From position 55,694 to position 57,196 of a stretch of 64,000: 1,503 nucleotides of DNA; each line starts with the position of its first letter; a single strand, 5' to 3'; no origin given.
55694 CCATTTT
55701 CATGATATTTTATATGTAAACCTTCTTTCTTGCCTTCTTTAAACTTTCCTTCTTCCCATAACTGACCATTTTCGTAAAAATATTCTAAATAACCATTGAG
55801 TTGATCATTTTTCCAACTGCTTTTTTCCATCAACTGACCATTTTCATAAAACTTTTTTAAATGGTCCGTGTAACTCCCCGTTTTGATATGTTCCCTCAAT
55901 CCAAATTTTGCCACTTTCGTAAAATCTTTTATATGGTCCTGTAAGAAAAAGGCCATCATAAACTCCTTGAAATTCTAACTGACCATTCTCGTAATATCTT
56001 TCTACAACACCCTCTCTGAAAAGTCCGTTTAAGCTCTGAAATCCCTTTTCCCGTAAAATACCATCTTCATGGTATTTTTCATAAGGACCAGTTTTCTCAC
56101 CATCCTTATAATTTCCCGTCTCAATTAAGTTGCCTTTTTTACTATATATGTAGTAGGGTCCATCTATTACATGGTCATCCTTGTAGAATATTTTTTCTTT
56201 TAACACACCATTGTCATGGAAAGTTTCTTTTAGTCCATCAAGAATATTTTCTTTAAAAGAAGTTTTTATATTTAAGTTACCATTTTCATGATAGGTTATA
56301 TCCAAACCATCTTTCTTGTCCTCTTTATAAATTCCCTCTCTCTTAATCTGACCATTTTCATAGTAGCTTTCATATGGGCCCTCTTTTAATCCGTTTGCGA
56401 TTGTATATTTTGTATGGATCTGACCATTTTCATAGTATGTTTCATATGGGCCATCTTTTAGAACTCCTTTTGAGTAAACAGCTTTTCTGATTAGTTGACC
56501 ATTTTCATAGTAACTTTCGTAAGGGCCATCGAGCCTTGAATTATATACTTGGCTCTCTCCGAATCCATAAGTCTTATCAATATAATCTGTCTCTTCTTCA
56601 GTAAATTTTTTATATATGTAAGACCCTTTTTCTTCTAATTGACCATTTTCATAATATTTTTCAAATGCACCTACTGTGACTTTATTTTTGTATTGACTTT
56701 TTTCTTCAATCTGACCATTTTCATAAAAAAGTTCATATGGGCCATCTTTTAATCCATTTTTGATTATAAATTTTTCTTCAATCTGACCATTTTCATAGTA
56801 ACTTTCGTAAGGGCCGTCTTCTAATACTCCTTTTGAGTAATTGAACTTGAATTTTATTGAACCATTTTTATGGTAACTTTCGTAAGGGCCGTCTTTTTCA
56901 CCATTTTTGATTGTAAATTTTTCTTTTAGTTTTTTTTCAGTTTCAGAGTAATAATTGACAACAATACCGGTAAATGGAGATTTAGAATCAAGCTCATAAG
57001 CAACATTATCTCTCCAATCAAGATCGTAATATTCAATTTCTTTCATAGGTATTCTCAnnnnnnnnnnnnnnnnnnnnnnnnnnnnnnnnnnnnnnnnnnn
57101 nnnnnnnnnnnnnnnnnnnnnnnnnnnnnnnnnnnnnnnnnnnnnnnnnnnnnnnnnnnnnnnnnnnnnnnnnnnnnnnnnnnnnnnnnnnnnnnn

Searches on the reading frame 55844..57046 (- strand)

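Call 22: search_protein_families(library=ncbifam, proteins=[window:55844-57046:-], max_evalue=0.00001)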
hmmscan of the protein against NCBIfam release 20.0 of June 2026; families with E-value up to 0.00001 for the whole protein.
window:55844-57046:- (400 aa): 1 family
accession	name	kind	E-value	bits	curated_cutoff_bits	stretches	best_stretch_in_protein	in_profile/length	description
NF033566.1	adhes_LIC20035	equivalog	5.7e-30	104.5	250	3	235-390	106-263/434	LIC20035 family adhesin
